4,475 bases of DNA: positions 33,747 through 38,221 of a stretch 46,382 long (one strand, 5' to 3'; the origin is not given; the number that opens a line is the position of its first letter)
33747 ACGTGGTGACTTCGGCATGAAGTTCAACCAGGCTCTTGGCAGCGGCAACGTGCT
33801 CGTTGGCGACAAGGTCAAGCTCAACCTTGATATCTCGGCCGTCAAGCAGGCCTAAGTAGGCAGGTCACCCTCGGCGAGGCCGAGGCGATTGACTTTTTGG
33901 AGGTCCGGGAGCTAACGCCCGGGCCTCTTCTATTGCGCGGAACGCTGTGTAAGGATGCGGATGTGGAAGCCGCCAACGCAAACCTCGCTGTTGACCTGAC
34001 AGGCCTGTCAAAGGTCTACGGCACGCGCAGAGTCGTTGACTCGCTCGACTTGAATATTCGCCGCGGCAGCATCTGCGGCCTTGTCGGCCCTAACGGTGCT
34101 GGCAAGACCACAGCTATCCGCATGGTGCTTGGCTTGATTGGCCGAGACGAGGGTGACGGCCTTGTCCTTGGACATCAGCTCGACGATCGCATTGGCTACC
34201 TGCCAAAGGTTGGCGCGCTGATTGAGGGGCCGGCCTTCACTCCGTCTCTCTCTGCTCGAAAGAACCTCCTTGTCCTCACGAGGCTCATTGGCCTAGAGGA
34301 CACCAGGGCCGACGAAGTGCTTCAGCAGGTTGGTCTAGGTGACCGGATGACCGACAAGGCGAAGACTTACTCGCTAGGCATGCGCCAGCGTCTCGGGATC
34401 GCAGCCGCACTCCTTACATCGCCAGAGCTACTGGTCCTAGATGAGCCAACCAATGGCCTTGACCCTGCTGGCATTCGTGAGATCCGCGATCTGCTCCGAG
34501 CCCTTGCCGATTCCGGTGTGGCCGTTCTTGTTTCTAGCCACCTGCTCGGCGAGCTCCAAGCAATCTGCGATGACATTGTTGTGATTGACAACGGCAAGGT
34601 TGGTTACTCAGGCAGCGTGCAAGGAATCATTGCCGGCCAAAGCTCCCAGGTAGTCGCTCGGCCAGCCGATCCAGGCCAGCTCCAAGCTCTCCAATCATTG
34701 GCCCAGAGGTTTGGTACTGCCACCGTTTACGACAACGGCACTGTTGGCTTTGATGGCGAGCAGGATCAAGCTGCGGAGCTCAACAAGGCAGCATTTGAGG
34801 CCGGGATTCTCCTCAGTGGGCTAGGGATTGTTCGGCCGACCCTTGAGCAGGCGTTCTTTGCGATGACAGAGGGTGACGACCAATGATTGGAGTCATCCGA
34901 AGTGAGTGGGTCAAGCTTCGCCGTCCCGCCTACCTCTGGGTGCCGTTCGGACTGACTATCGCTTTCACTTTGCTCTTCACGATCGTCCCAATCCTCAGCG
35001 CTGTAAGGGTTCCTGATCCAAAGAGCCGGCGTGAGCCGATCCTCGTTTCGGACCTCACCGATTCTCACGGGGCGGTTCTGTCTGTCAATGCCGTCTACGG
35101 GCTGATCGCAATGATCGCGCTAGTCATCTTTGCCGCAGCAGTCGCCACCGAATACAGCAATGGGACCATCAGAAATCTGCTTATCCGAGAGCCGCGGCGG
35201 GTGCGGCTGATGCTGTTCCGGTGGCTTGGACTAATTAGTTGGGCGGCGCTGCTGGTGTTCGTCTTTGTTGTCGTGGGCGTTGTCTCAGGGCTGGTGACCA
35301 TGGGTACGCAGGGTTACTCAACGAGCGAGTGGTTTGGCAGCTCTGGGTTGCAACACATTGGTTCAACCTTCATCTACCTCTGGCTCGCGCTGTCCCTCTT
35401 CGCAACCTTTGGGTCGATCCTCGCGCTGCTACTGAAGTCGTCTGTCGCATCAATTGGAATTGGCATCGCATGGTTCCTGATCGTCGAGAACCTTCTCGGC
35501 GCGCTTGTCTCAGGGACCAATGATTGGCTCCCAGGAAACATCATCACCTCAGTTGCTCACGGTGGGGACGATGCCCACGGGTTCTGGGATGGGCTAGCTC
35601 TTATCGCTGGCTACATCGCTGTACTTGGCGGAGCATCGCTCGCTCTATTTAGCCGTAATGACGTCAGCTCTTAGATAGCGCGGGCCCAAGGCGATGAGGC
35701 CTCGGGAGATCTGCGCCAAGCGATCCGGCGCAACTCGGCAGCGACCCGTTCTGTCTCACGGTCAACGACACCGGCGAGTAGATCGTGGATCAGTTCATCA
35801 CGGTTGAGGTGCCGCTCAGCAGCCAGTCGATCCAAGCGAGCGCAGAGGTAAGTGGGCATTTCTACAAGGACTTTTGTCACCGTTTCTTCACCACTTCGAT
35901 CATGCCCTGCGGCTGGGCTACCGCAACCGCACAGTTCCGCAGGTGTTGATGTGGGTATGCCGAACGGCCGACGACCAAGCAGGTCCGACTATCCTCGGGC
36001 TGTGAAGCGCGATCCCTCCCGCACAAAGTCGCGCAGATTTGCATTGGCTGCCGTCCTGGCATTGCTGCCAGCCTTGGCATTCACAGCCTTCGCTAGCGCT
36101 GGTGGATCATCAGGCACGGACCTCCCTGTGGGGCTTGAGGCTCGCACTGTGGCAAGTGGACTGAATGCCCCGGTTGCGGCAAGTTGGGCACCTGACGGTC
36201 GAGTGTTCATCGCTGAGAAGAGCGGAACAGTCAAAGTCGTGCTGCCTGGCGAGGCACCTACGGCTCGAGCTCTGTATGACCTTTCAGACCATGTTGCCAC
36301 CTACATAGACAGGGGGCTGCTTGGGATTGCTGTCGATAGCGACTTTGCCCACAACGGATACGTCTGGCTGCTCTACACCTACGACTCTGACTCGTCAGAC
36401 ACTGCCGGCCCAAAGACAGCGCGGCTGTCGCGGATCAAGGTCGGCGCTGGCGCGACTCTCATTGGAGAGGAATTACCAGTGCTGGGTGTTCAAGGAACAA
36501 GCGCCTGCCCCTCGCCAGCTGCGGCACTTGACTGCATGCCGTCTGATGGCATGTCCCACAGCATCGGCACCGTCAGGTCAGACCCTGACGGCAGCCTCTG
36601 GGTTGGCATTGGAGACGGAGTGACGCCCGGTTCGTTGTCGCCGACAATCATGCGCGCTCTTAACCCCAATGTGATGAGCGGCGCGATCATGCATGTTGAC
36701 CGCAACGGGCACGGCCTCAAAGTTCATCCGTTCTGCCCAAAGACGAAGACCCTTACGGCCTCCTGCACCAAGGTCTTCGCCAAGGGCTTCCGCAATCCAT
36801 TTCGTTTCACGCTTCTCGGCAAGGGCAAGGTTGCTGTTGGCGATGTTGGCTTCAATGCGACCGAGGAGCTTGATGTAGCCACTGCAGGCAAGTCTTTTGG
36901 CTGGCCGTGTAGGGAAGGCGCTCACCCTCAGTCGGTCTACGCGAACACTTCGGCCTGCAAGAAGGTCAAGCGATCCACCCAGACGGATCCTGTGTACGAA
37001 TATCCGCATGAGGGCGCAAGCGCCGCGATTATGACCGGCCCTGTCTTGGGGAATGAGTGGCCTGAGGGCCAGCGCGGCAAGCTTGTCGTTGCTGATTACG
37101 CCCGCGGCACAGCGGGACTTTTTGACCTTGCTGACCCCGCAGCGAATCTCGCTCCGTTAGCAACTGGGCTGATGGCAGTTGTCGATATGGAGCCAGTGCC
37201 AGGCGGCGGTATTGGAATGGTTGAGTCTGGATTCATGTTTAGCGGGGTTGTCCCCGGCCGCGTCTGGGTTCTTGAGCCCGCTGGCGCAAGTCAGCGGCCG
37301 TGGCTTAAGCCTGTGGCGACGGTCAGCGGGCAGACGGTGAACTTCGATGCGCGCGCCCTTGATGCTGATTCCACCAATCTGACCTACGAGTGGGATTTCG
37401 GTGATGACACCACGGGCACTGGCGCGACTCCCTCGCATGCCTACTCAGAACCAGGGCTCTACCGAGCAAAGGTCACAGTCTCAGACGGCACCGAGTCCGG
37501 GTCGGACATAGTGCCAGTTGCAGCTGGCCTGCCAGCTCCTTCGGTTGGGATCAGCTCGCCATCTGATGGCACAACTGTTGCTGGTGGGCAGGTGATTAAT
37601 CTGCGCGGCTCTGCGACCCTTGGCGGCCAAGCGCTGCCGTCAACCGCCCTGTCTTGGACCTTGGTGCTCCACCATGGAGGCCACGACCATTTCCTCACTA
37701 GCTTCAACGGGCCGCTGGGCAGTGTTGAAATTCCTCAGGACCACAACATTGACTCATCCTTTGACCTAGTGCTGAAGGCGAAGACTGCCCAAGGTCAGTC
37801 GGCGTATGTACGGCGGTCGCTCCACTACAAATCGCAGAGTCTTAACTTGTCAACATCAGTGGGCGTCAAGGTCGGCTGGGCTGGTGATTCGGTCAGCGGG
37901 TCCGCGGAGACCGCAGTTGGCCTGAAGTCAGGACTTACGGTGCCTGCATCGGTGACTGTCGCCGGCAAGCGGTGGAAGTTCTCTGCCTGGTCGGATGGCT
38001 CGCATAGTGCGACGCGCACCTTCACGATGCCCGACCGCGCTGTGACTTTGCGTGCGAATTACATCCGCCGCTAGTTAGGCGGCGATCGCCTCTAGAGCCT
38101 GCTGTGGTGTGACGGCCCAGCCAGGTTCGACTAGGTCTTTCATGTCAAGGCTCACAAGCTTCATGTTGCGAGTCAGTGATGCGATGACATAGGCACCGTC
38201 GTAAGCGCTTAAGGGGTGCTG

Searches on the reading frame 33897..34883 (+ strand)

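Call 87: search_protein_families(library=pfam, proteins=[window:33897-34883:+], max_evalue=0.0001)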
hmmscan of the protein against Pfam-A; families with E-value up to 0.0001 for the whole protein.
window:33897-34883:+ (329 aa): 3 families
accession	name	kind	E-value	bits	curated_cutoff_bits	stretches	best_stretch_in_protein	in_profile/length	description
PF00005.33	ABC_tran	-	2.8e-27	96.4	25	1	48-186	2-137/137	ABC transporter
PF13304.12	AAA_21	-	4.6e-16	60.2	27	1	154-216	234-299/304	AAA domain, putative AbiEii toxin, Type IV TA system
PF13401.12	AAA_22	-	7.2e-05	23.6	27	0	57-210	5-118/130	AAA domain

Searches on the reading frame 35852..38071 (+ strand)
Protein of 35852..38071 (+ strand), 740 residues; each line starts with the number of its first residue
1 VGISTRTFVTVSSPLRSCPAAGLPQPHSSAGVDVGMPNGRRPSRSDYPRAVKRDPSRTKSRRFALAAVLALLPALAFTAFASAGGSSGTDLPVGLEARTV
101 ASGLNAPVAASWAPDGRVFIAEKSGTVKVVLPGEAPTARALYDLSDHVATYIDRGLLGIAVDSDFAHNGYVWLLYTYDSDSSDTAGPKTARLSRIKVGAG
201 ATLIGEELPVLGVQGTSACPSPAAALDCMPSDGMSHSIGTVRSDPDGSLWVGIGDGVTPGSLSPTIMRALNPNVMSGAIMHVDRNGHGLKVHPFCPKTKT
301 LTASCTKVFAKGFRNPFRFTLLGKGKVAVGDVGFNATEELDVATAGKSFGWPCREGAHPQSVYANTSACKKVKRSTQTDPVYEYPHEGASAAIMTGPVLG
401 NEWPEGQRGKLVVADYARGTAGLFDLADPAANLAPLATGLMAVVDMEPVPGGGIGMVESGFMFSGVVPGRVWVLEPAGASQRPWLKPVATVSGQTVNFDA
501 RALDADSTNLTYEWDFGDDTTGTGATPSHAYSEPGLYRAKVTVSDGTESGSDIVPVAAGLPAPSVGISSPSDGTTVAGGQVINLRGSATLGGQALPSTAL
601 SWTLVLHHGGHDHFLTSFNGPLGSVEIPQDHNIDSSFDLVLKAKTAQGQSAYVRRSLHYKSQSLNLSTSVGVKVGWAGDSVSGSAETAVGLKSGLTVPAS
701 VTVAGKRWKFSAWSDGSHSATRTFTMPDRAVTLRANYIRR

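Call 87: search_protein_families(library=pfam, proteins=[window:35852-38071:+], max_evalue=0.0001)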
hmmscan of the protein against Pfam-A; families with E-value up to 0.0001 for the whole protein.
window:35852-38071:+ (740 aa): 3 families
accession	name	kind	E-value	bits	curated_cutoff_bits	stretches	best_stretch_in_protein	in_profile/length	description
PF07995.17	GSDH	-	6.4e-23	82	25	1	104-393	1-258/332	Glucose / Sorbosone dehydrogenase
PF18911.6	PKD_4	-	3.9e-17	62.5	27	1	491-549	15-74/85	PKD domain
PF00801.26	PKD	-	9.9e-14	51.5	23.5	1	490-554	11-76/80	PKD domain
